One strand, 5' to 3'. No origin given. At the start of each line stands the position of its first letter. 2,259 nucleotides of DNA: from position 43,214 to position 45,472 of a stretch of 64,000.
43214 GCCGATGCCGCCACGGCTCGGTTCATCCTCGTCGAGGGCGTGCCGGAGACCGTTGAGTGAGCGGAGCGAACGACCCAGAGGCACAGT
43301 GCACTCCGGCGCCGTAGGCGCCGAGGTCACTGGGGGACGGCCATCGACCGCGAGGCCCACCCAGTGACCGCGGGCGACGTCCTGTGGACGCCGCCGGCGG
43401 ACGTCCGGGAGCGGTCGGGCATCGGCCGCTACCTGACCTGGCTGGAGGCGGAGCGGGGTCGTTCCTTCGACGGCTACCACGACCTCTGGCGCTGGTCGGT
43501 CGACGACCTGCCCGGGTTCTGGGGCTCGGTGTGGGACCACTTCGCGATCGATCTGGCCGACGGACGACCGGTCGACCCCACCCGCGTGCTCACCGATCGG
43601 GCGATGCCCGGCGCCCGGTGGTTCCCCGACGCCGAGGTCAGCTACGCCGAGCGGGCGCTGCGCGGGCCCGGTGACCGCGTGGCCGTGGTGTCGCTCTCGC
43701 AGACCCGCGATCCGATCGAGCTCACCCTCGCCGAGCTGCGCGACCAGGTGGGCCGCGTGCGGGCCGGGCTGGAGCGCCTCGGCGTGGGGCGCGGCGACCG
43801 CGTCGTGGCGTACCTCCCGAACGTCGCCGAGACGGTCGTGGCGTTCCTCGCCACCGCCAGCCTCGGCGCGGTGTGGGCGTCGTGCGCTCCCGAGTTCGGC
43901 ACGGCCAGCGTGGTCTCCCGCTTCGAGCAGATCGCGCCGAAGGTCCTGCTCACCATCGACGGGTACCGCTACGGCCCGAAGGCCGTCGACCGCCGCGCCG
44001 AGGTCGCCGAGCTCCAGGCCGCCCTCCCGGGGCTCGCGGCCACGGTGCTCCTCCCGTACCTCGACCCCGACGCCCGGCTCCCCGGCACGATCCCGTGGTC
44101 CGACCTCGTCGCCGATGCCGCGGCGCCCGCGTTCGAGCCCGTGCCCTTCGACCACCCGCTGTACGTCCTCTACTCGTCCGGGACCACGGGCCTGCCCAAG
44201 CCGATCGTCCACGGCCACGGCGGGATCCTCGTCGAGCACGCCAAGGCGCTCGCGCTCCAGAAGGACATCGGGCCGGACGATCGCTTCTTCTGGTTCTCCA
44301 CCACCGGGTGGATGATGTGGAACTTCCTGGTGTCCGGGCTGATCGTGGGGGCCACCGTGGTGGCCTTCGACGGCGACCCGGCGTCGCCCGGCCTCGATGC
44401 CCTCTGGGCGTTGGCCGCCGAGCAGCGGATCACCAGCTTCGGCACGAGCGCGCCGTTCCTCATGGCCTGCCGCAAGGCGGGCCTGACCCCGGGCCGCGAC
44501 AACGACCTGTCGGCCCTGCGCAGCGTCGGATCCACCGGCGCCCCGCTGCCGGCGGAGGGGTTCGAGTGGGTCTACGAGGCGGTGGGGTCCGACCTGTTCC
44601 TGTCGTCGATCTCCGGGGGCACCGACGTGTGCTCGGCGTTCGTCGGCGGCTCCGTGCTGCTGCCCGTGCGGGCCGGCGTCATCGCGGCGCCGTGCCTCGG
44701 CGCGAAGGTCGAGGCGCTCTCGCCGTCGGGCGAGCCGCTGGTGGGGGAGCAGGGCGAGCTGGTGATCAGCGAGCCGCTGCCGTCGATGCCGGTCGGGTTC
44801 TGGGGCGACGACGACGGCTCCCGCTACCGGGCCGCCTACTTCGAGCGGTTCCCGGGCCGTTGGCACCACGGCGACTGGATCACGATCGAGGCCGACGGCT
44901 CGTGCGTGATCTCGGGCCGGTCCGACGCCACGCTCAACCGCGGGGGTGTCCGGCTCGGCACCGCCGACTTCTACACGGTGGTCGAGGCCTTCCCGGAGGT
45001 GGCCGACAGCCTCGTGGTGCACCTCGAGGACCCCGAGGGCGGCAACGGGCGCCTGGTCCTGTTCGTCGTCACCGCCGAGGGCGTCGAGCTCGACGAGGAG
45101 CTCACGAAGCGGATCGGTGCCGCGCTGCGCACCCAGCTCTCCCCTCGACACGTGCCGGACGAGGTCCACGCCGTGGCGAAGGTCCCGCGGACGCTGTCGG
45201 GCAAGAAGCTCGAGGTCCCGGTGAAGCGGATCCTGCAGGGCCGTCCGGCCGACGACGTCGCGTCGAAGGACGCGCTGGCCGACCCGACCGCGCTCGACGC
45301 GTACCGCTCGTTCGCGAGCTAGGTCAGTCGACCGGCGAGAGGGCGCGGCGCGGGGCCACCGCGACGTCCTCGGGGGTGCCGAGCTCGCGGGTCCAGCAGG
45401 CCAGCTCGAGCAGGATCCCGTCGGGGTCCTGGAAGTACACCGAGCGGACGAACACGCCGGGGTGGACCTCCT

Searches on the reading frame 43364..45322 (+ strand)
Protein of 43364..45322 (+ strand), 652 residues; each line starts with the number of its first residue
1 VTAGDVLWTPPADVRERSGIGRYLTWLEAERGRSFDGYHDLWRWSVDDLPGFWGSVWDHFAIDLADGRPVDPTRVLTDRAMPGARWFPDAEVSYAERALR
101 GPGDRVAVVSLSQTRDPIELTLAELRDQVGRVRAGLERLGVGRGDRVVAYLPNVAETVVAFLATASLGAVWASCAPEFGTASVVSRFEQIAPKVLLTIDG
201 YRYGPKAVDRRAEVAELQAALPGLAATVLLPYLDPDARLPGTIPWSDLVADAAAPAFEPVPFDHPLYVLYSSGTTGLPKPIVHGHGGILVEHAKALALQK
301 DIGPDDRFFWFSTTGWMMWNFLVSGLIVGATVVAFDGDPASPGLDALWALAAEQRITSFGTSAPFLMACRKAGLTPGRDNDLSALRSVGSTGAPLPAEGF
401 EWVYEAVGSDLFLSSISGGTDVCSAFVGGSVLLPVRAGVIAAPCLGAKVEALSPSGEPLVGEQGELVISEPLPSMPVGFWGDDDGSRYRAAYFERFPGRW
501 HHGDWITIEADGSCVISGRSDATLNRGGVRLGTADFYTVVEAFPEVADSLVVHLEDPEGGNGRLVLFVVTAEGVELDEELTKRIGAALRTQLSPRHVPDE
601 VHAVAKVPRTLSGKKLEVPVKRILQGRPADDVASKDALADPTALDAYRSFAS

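Call 71: search_protein_families(library=pfam, proteins=[window:43364-45322:+], max_evalue=0.00001)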
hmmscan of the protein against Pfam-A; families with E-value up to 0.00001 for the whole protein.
window:43364-45322:+ (652 aa): 3 families
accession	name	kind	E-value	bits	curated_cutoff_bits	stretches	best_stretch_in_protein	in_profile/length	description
PF00501.34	AMP-binding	-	2.2e-52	178.6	29.9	1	97-471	3-377/384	AMP-binding enzyme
PF16177.11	ACAS_N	-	1e-09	38.5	27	1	38-97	1-54/55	Acetyl-coenzyme A synthetase N-terminus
PF13193.12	AMP-binding_C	-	1e-07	33.2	24.5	1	540-614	6-76/76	AMP-binding enzyme C-terminal domain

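Call 76: find_homologous_proteins(query=window:43364-45322:+, max_evalue=1e-100)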
Query window:43364-45322:+ (652 aa): 7989 proteins with E <= 1e-100 among 8000 candidates; the best 120 are listed.
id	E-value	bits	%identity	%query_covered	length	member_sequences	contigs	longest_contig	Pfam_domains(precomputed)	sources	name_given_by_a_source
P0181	0.0e+0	1424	96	100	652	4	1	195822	PF16177.12,PF00501.35,PF13193.13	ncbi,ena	-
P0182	0.0e+0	1271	86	100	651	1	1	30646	PF16177.12,PF00501.35,PF13193.13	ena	-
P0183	0.0e+0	1256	85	100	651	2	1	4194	PF16177.12,PF00501.35,PF13193.13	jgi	jgi:acetoacetyl-CoA synthetase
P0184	0.0e+0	1247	84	100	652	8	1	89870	PF16177.12,PF00501.35,PF13193.13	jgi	jgi:acetoacetyl-CoA synthetase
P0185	0.0e+0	1247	84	100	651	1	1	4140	PF16177.12,PF00501.35,PF13193.13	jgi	jgi:acetoacetyl-CoA synthetase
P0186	0.0e+0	1241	84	100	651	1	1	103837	PF16177.12,PF00501.35,PF13193.13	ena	-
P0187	0.0e+0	1234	84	100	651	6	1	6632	PF16177.12,PF00501.35,PF13193.13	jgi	jgi:acetoacetyl-CoA synthetase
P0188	0.0e+0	1232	83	100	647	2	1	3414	PF16177.12,PF00501.35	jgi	jgi:acetoacetyl-CoA synthetase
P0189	0.0e+0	1231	83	100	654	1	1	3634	PF16177.12,PF00501.35,PF13193.13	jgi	jgi:acetoacetyl-CoA synthetase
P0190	0.0e+0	1229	83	100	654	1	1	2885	PF16177.12,PF00501.35,PF13193.13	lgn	-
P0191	0.0e+0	1215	83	100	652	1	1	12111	PF16177.12,PF00501.35,PF13193.13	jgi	jgi:acetoacetyl-CoA synthetase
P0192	0.0e+0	1201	82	100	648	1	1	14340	PF16177.12,PF00501.35,PF13193.13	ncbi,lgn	-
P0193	0.0e+0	1178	79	100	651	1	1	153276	PF16177.12,PF00501.35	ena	-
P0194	0.0e+0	1173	79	100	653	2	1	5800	PF16177.12,PF00501.35,PF13193.13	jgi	jgi:acetoacetyl-CoA synthetase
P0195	0.0e+0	1173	80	99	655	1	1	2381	PF16177.12,PF00501.35,PF13193.13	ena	-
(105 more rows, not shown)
